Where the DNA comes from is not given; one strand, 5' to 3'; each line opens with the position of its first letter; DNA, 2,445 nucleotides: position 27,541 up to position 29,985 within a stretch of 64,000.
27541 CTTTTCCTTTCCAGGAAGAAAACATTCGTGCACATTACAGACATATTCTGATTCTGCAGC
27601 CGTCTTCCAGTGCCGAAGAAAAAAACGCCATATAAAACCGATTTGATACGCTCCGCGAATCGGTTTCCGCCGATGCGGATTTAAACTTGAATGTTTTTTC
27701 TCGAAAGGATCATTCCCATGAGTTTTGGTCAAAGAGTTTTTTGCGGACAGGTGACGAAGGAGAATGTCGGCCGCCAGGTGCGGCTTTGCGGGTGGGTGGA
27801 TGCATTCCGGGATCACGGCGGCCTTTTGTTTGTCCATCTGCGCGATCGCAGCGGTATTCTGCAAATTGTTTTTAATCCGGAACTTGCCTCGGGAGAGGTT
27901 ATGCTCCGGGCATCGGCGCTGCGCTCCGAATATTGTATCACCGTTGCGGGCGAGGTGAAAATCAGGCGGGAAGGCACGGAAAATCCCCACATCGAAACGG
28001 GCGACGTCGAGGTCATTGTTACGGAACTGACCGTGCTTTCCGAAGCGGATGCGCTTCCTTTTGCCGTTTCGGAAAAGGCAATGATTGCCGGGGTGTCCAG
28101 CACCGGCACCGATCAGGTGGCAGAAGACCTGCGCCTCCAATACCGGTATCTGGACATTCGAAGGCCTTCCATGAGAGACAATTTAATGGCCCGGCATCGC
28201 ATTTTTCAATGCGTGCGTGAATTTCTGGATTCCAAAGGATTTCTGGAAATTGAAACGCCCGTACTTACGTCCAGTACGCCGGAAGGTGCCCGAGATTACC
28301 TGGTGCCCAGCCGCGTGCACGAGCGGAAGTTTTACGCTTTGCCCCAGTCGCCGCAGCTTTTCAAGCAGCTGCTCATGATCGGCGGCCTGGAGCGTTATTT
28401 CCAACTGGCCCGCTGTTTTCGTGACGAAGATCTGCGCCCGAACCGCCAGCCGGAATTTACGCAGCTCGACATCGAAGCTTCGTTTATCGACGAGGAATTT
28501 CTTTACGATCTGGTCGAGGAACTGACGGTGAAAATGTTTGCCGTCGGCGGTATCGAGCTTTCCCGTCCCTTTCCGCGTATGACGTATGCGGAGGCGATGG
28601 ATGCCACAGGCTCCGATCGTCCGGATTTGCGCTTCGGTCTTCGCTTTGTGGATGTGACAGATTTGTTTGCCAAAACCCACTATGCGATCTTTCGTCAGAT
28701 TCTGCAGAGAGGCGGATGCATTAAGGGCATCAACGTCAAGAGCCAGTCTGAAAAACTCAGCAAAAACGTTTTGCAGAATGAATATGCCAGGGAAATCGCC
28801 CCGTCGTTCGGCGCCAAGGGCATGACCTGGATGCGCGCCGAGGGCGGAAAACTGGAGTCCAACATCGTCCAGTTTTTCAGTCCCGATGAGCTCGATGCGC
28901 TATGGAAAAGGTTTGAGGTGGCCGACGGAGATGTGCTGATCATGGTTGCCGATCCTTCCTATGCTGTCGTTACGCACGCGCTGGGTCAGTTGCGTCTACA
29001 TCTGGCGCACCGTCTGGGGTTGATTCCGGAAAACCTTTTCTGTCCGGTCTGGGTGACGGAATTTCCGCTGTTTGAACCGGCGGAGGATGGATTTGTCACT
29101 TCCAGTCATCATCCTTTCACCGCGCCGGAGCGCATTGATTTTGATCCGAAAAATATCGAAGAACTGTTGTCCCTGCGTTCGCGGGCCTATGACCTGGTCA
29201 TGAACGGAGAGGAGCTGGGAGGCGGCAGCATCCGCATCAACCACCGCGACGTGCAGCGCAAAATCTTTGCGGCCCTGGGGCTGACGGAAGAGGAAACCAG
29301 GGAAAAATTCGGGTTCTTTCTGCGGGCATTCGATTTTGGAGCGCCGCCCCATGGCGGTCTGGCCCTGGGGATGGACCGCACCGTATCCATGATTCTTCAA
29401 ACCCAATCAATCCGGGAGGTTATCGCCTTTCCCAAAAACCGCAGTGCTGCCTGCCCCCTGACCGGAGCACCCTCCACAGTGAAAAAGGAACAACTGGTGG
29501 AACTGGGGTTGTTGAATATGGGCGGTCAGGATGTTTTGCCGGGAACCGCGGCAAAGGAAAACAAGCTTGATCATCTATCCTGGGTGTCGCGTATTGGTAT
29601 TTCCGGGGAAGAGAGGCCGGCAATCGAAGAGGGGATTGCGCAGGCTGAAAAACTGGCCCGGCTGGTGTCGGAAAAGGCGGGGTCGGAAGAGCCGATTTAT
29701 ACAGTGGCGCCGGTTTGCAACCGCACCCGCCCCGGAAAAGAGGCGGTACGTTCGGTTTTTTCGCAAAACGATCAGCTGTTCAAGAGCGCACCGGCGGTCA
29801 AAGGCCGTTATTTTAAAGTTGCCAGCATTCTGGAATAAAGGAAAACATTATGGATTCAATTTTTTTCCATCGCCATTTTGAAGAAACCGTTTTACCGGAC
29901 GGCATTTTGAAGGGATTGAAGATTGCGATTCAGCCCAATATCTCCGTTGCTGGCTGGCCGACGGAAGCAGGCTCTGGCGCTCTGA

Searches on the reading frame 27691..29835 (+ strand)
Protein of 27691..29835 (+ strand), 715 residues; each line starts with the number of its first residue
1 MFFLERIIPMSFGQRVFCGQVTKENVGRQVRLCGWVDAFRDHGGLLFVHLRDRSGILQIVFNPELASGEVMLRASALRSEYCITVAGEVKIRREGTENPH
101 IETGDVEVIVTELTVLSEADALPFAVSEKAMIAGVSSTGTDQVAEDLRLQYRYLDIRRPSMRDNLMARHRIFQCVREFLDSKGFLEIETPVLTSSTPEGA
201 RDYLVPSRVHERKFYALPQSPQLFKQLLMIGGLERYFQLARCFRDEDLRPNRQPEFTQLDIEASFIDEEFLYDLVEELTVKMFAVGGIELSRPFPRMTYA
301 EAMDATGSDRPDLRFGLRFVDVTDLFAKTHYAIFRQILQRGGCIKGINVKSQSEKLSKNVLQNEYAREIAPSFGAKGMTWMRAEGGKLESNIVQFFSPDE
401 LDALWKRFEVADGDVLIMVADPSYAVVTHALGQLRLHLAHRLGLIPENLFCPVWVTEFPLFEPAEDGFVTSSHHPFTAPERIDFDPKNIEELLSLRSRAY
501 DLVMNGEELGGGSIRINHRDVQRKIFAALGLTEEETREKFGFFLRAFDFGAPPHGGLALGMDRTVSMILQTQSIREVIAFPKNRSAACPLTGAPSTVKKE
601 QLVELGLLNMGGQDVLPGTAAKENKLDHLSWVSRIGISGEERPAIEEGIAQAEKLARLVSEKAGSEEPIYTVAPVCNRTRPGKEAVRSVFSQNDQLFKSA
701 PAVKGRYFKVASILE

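Call 5: search_protein_families(library=pfam, proteins=[window:27691-29835:+], max_evalue=0.01)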
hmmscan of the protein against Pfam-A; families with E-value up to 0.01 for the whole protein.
window:27691-29835:+ (715 aa): 3 families
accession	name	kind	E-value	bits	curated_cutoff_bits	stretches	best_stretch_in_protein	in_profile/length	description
PF00152.25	tRNA-synt_2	-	1.3e-116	389.4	25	1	145-584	2-308/308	tRNA synthetases class II (D, K and N)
PF02938.19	GAD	-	3.6e-17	62.8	23.4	1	334-430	1-94/95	GAD domain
PF01336.31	tRNA_anti-codon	-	9.6e-16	57.9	27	1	30-116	1-75/75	OB-fold nucleic acid binding domain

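Call 6: search_protein_families(library=ncbifam, proteins=[window:27691-29835:+], max_evalue=0.01)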
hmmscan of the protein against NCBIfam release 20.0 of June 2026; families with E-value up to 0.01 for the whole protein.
window:27691-29835:+ (715 aa): 16 families
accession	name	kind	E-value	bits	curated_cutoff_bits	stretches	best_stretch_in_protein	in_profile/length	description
NF009460.0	PRK12820.1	equivalog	0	1310.2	1379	1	9-715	17-723/723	bifunctional aspartyl-tRNA synthetase/aspartyl/glutamyl-tRNA amidotransferase subunit C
NF001750.0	PRK00476.1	equivalog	2e-227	756.2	443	1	15-607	6-584/590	aspartate--tRNA ligase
TIGR00459.1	aspS_bact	equivalog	3.5e-209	696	373.85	1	12-606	1-580/586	aspartate--tRNA ligase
NF003483.0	PRK05159.1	equivalog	3.3e-67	227.3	353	2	14-305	4-291/438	aspartate--tRNA(Asn) ligase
TIGR00458.1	aspS_nondisc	equivalog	7.5e-65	219.6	368.4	2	21-284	6-251/428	aspartate--tRNA(Asn) ligase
NF001756.1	PRK00484.1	subfamily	2.5e-42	145.2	468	2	23-283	47-287/488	lysine--tRNA ligase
NF002821.0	PRK02983.1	equivalog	6.7e-39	133.6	742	2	10-280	642-893/1102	bifunctional lysylphosphatidylglycerol synthetase/lysine--tRNA ligase LysX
TIGR00499.1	lysS_bact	equivalog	1.5e-37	129.4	427.6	2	22-282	48-289/496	lysine--tRNA ligase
NF003037.0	PRK03932.1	equivalog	1.3e-33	116.7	414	2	22-282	11-258/451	asparagine--tRNA ligase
TIGR00457.1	asnS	equivalog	5.1e-29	101.4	342.6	2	22-283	11-261/455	asparagine--tRNA ligase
NF009101.0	PRK12445.1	subfamily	7.8e-23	80.8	1026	2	145-279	163-298/505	lysine--tRNA ligase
TIGR00462.1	genX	equivalog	1.7e-21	77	286.9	2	166-306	2-142/304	EF-P lysine aminoacylase EpmA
NF006828.0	PRK09350.1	equivalog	3.1e-18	66.1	264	2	161-299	12-149/325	elongation factor P--(R)-beta-lysine ligase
NF005052.0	PRK06462.1-1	equivalog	9.8e-13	47.9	368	1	138-281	24-168/353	asparagine synthetase A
NF005054.0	PRK06462.1-4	equivalog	1.3e-09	37.5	309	1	153-283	13-152/318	asparagine synthetase A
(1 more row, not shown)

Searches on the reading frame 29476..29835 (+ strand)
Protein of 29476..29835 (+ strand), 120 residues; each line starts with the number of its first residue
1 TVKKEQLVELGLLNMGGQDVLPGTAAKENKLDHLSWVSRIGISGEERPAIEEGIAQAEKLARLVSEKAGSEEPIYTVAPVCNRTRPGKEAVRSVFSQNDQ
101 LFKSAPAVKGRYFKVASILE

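Call 46: search_solved_structures(query=window:29476-29835:+, max_evalue=10, show_alignments=3)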
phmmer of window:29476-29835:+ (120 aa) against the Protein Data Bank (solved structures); distinct sequences matched with E-value up to 10: 5.
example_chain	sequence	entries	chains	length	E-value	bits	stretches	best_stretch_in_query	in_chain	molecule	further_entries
9r2b_B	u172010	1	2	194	0.19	15.6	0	50-95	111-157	de novo-designed alpha-helical barrel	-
9s1t_A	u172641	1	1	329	0.37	14.7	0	49-104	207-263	De novo designed helical barrel - 6H5L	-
7qh7_r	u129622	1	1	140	0.77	13.6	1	34-86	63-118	39S ribosomal protein S18a, mitochondrial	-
6nu2_r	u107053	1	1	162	1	13.2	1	34-86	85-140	39S ribosomal protein S18a, mitochondrial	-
3j7y_r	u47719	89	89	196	1.5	12.7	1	34-86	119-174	bS18a | mL66 (bS18a) | 39S ribosomal protein S18a, mitochondrial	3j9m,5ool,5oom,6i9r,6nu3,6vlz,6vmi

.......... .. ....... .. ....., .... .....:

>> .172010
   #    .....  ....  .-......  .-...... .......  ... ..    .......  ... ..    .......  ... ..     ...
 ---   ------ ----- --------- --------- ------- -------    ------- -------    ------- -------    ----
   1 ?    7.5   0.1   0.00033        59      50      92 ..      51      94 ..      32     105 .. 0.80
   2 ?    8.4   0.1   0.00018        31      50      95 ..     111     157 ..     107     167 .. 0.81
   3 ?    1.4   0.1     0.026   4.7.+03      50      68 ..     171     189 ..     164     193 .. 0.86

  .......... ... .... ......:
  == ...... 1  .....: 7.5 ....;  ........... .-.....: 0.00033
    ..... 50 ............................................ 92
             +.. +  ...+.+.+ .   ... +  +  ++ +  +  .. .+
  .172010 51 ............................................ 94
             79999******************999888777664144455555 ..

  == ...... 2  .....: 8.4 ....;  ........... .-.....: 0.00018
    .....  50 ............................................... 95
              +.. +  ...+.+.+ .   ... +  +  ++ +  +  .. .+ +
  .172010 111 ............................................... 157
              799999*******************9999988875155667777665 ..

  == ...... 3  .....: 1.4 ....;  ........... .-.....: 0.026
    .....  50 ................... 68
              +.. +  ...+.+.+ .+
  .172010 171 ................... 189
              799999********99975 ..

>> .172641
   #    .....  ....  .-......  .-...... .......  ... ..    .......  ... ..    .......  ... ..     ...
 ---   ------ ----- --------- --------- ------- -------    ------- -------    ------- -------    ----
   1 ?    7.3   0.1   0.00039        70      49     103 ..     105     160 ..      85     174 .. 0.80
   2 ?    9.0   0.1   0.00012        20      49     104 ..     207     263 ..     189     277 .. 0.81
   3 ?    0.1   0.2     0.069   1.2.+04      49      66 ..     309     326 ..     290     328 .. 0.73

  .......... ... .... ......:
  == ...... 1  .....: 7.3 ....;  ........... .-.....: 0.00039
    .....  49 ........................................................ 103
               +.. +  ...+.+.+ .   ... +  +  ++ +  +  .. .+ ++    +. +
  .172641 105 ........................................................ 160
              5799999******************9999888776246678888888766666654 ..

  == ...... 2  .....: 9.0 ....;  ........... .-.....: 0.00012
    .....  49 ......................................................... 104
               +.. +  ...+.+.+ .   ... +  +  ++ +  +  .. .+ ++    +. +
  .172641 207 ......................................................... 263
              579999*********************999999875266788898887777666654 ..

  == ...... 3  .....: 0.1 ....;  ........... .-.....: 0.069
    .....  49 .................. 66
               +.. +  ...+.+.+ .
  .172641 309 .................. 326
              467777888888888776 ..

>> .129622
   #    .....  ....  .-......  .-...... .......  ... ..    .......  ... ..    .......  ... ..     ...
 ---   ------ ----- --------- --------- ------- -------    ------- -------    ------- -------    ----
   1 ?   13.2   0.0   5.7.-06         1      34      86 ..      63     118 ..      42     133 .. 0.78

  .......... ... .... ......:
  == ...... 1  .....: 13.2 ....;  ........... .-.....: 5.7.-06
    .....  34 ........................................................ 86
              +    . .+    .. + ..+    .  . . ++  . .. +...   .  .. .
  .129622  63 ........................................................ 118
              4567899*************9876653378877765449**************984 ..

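Call 47: search_protein_families(library=pfam, proteins=[window:29476-29835:+], max_evalue=10)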
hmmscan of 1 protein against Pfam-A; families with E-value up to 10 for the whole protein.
window:29476-29835:+ (120 aa): 1 family
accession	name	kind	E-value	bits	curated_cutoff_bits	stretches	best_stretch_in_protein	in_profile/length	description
PF02686.20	GatC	-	0.0062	17.1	23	1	72-115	32-66/66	Glu-tRNAGln amidotransferase C subunit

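Call 49: search_protein_families(library=pfam, alignment_id=A3, max_evalue=0.05)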
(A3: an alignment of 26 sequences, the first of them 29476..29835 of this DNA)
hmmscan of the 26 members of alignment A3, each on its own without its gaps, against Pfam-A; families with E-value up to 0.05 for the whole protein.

A. member 1, window:29476-29835:+ (120 aa): 1 family
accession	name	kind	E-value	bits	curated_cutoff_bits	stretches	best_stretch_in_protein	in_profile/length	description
PF02686.20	GatC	-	0.0062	17.1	23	1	72-115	32-66/66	Glu-tRNAGln amidotransferase C subunit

B. families by the number of members that match (of 26 scanned): 3 families
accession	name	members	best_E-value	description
PF02686.20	GatC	26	2e-08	Glu-tRNAGln amidotransferase C subunit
PF04402.19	SIMPL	1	0.0071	Protein of unknown function (DUF541)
PF07336.16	ABATE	1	0.016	Putative stress-induced transcription regulator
